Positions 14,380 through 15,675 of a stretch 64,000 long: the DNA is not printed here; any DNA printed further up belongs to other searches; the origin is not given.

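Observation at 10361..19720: Seven-gene, tightly coupled operon linking a TonB-dependent receptor to acyl-activating and acyl-modifying enzymes and an MFS transporter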

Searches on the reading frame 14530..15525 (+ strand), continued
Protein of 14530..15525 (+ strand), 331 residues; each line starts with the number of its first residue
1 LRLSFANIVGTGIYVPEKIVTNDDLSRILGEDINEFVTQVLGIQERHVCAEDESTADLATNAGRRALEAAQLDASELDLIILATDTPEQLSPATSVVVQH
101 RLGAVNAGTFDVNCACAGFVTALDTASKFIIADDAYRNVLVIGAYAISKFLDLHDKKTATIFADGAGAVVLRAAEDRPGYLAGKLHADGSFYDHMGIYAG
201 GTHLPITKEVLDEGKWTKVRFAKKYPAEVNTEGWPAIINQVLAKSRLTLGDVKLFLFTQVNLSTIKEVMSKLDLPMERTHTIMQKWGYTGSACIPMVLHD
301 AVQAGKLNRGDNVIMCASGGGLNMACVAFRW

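Call 28: list_cluster_members(proteins=[P0122, P0123, P0124, P0125, P0126, P0127, P0134, P0135, P0145, P0178])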
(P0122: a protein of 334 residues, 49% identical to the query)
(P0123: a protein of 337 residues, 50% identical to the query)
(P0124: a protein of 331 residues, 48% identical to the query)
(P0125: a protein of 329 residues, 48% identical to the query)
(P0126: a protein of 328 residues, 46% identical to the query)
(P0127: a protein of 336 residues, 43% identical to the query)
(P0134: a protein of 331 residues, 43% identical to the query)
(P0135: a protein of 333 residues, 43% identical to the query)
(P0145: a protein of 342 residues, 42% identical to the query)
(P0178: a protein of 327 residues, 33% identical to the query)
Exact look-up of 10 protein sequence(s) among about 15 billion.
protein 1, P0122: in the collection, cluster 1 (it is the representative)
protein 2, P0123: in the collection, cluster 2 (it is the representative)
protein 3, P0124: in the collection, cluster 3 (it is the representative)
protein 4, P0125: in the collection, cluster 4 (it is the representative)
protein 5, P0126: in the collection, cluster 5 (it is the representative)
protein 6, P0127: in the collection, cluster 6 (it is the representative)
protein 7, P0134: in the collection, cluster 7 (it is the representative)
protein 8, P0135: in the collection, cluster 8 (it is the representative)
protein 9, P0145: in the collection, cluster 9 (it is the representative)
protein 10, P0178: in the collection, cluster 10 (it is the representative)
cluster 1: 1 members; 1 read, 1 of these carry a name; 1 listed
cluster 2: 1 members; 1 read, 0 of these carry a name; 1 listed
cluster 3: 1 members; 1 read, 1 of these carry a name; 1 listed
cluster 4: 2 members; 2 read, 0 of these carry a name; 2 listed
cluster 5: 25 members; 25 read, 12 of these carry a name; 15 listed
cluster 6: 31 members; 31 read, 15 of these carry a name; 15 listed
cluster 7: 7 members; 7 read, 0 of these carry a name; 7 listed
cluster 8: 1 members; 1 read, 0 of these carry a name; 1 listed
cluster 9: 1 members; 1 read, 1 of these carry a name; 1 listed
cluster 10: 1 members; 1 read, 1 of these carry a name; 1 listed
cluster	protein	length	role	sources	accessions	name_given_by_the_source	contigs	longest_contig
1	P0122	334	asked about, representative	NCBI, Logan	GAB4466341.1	MAG: ketoacyl-ACP synthase III [Anaerolineales bacterium]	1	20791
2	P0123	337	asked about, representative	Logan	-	-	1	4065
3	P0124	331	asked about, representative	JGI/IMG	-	3-oxoacyl-[acyl-carrier-protein] synthase III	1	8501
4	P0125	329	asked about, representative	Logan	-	-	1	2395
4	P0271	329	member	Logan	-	-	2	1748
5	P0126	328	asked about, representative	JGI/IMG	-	3-oxoacyl-[acyl-carrier-protein] synthase-3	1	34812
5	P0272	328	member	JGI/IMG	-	3-oxoacyl-[acyl-carrier-protein] synthase-3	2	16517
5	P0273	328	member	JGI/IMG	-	3-oxoacyl-[acyl-carrier-protein] synthase-3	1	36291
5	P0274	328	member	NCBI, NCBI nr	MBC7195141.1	MAG: ketoacyl-ACP synthase III [Caldisericia bacterium] | ketoacyl-ACP synthase III [Caldisericia bacterium]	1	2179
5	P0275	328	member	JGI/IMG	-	3-oxoacyl-[acyl-carrier-protein] synthase-3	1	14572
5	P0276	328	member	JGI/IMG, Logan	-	3-oxoacyl-[acyl-carrier-protein] synthase-3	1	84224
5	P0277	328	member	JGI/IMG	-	3-oxoacyl-[acyl-carrier-protein] synthase-3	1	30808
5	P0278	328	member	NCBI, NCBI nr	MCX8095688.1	MAG: ketoacyl-ACP synthase III [Caldisericia bacterium] | ketoacyl-ACP synthase III [Caldisericia bacterium]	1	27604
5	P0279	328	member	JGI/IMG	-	3-oxoacyl-[acyl-carrier-protein] synthase-3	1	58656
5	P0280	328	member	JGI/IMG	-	3-oxoacyl-[acyl-carrier-protein] synthase-3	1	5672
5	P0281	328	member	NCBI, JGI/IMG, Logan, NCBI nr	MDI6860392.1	MAG: ketoacyl-ACP synthase III [Caldisericia bacterium] | 3-oxoacyl-[acyl-carrier-protein] synthase-3 | ketoacyl-ACP synthase III [Caldisericia bacterium]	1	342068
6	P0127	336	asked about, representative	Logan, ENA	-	-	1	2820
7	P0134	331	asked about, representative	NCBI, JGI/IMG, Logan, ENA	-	-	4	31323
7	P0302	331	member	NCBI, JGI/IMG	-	-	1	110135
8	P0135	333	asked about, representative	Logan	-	-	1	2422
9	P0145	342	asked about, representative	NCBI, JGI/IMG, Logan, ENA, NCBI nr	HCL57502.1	MAG TPA: hypothetical protein DHW82_10905 [Spirochaetia bacterium] | hypothetical protein [Spirochaetia bacterium]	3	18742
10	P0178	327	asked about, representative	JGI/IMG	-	3-oxoacyl-[acyl-carrier-protein] synthase-3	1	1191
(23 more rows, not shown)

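Call 29: find_encoding_contigs(protein=P0281, flank=10000, max_places=2)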
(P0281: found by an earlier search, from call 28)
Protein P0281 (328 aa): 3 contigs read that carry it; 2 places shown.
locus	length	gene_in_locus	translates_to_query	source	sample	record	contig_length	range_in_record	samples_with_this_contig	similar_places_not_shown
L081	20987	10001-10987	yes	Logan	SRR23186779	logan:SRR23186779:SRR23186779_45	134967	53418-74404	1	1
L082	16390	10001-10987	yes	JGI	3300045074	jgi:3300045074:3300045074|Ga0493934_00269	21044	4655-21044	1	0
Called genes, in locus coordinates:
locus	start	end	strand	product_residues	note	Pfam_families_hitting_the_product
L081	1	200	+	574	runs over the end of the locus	-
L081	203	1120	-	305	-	PF06745:ATPase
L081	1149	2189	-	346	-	PF13487:HD_5, PF01966:HD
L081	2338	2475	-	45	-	-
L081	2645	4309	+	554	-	-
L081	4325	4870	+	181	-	PF14512:TM1586_NiRdase (faint), PF00881:Nitroreductase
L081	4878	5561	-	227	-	PF01381:HTH_3, PF12844:HTH_19, PF13560:HTH_31, PF00717:Peptidase_S24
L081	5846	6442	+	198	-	PF01510:Amidase_2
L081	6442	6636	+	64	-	PF07872:DUF1659 (weak)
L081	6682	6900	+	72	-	PF11148:DUF2922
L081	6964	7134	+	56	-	PF12841:YvrJ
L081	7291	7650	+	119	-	-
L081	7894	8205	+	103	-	PF01022:HTH_5 (weak), PF13601:HTH_34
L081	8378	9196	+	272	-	PF00561:Abhydrolase_1, PF12146:Hydrolase_4, PF12697:Abhydrolase_6, PF03096:Ndr (weak)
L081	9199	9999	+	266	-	PF00561:Abhydrolase_1, PF12146:Hydrolase_4, PF12697:Abhydrolase_6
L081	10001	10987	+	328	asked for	PF08392:FAE1_CUT1_RppA (weak), PF08545:ACP_syn_III, PF08541:ACP_syn_III_C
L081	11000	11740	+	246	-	PF00106:adh_short, PF01370:Epimerase (weak), PF02737:3HCDH_N (faint), PF08659:KR, PF13561:adh_short_C2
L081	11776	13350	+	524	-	PF07833:Cu_amine_oxidN1, PF13433:Peripla_BP_5, PF13458:Peripla_BP_6, PF01094:ANF_receptor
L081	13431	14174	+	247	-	PF00005:ABC_tran, PF13304:AAA_21 (faint), PF12399:BCA_ABC_TP_C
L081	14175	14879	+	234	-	PF00005:ABC_tran, PF13304:AAA_21 (faint)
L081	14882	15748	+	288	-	PF02653:BPD_transp_2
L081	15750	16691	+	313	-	PF02653:BPD_transp_2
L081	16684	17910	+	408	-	PF02796:HTH_7 (faint), PF00440:TetR_N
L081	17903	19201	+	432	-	PF02550:AcetylCoA_hydro, PF13336:AcetylCoA_hyd_C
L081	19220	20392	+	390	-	PF00108:Thiolase_N, PF02803:Thiolase_C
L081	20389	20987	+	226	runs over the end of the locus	PF01209:Ubie_methyltran, PF01728:FtsJ, PF07021:MetW, PF13489:Methyltransf_23, PF13847:Methyltransf_31, PF08241:Methyltransf_11, PF08242:Methyltransf_12, PF13649:Methyltransf_25, +1 more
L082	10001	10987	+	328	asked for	PF08392:FAE1_CUT1_RppA (weak), PF08545:ACP_syn_III, PF08541:ACP_syn_III_C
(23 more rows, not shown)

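Call 30: find_encoding_contigs(protein=P0122, flank=10000, max_places=2)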
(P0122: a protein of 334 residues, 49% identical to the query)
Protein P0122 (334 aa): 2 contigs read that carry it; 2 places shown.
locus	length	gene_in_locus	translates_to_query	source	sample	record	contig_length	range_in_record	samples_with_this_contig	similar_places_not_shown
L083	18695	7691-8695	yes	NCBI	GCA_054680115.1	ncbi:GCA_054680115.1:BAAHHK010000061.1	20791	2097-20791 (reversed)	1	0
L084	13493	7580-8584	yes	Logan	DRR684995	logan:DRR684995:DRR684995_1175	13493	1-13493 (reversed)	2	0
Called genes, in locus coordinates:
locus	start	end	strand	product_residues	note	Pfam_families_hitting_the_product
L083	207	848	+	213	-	PF01797:Y1_Tnp (weak)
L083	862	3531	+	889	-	PF03704:BTAD, PF00515:TPR_1 (faint), PF07719:TPR_2 (faint), PF13374:TPR_10 (faint), PF13191:AAA_16 (weak), PF17874:TPR_MalT, PF13424:TPR_12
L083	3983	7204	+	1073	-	PF13401:AAA_22 (weak), PF25873:WHD_MalT, PF17874:TPR_MalT (weak), PF13424:TPR_12, PF03704:BTAD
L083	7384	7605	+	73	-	-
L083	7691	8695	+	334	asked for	PF08545:ACP_syn_III, PF08541:ACP_syn_III_C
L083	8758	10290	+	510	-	PF00501:AMP-binding, PF13193:AMP-binding_C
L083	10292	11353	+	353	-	PF00561:Abhydrolase_1, PF12146:Hydrolase_4, PF12697:Abhydrolase_6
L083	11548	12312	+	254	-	PF00106:adh_short, PF08659:KR, PF13561:adh_short_C2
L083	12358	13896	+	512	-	PF00501:AMP-binding, PF13193:AMP-binding_C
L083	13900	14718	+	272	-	PF00561:Abhydrolase_1, PF12146:Hydrolase_4, PF12697:Abhydrolase_6, PF00326:Peptidase_S9 (faint), PF03959:FSH1 (weak)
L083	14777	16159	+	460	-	PF13433:Peripla_BP_5, PF13458:Peripla_BP_6, PF01094:ANF_receptor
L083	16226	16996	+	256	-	PF00005:ABC_tran, PF13304:AAA_21 (faint), PF12399:BCA_ABC_TP_C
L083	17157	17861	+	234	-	PF02463:SMC_N (faint), PF00005:ABC_tran, PF13304:AAA_21 (faint)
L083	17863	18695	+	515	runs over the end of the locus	PF02653:BPD_transp_2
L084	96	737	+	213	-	PF01797:Y1_Tnp (weak)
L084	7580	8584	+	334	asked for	PF08545:ACP_syn_III, PF08541:ACP_syn_III_C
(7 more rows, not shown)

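Call 32: find_encoding_contigs(protein=P0145, flank=10000, max_places=1)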
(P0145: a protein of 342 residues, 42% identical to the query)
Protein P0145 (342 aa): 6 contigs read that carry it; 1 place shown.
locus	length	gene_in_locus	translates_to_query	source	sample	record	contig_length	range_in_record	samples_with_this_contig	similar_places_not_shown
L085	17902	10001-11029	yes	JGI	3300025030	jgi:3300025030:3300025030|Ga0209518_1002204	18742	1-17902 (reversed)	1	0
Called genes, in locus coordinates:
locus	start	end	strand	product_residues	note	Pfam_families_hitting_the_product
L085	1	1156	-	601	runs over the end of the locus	-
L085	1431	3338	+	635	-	PF01436:NHL (faint), PF08450:SGL (faint), PF25021:TEN_NHL (faint), PF22807:TrAA12 (faint)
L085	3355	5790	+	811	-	PF13185:GAF_2 (faint), PF07228:SpoIIE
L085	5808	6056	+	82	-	-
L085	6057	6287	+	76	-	PF01052:FliMN_C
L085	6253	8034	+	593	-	PF02154:FliM, PF14841:FliG_M, PF01706:FliG_C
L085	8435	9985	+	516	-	PF00501:AMP-binding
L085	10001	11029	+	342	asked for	PF08545:ACP_syn_III, PF08541:ACP_syn_III_C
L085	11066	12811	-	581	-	PF02771:Acyl-CoA_dh_N, PF02770:Acyl-CoA_dh_M, PF00441:Acyl-CoA_dh_1, PF22924:ACOX_C_alpha1 (faint), PF08028:Acyl-CoA_dh_2, PF00441:Acyl-CoA_dh_1, PF12186:AcylCoA_dehyd_C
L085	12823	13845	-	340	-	PF01012:ETF, PF00766:ETF_alpha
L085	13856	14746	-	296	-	PF01012:ETF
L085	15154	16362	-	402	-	PF00162:PGK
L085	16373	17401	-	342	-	PF00044:Gp_dh_N, PF02800:Gp_dh_C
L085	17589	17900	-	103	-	?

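Call 33: find_encoding_contigs(protein=P0302, flank=10000, max_places=1)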
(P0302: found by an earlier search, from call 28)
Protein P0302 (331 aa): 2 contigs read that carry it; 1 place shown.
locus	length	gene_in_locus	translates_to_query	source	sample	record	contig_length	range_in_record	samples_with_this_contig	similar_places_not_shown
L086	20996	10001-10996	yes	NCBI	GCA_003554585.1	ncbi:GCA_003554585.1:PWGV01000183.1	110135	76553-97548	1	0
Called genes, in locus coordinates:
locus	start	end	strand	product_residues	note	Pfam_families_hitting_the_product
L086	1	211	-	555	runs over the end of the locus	PF05226:CHASE2, PF00211:Guanylate_cyc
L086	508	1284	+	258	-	-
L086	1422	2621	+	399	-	PF12836:HHH_3 (weak)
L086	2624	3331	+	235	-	PF13566:DUF4130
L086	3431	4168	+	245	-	PF00106:adh_short, PF08659:KR, PF13561:adh_short_C2, PF23441:SDR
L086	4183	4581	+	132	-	-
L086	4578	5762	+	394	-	PF13433:Peripla_BP_5, PF13458:Peripla_BP_6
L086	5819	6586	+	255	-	PF13476:AAA_23 (weak), PF00005:ABC_tran, PF13304:AAA_21 (weak), PF12399:BCA_ABC_TP_C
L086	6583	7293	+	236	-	PF09818:ABC_ATPase (faint), PF02463:SMC_N (faint), PF00005:ABC_tran, PF13304:AAA_21 (faint)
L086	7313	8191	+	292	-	PF02653:BPD_transp_2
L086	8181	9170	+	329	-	PF02653:BPD_transp_2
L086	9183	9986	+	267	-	PF00561:Abhydrolase_1, PF12146:Hydrolase_4, PF12697:Abhydrolase_6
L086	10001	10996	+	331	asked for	PF00108:Thiolase_N, PF08545:ACP_syn_III, PF08541:ACP_syn_III_C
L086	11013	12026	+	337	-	PF08545:ACP_syn_III, PF08541:ACP_syn_III_C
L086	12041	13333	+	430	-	PF02550:AcetylCoA_hydro, PF13336:AcetylCoA_hyd_C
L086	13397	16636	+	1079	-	PF25873:WHD_MalT, PF13181:TPR_8 (faint), PF17874:TPR_MalT (faint), PF13424:TPR_12 (weak), PF03704:BTAD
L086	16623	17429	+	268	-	PF00561:Abhydrolase_1, PF12146:Hydrolase_4, PF12697:Abhydrolase_6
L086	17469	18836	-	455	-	PF01554:MatE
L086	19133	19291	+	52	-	-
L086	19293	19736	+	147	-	PF03885:DUF327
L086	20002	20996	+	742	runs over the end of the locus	PF07833:Cu_amine_oxidN1, PF11741:AMIN, PF01520:Amidase_3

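Call 35: find_encoding_contigs(protein=P0121, flank=10000, max_places=2)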
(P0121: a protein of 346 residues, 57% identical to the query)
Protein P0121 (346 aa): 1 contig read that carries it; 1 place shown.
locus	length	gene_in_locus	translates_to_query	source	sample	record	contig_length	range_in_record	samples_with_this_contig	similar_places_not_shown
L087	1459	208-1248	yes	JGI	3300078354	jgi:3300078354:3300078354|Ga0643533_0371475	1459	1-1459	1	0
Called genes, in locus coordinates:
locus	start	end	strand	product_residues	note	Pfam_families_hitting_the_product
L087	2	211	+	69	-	?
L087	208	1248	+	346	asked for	PF08545:ACP_syn_III, PF08541:ACP_syn_III_C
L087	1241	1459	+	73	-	?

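Call 37: find_encoding_contigs(protein=P0124, flank=10000, max_places=1)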
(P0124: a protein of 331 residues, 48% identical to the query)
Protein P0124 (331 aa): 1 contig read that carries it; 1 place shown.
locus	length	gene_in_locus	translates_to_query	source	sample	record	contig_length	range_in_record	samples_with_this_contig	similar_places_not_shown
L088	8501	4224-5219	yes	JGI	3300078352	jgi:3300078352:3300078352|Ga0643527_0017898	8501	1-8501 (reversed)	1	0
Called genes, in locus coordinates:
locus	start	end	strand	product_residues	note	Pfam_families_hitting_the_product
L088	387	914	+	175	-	PF12802:MarR_2 (weak), PF13463:HTH_27 (weak), PF01047:MarR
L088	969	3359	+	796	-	PF13620:CarboxypepD_reg, PF13715:CarbopepD_reg_2, PF07715:Plug, PF00593:TonB_dep_Rec_b-barrel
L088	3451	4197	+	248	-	PF00106:adh_short, PF01370:Epimerase, PF08659:KR, PF13561:adh_short_C2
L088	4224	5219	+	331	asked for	PF08545:ACP_syn_III, PF08541:ACP_syn_III_C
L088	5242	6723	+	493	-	PF00474:SSF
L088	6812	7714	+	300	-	PF03096:Ndr (weak), PF00561:Abhydrolase_1, PF12146:Hydrolase_4, PF12697:Abhydrolase_6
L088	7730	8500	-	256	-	?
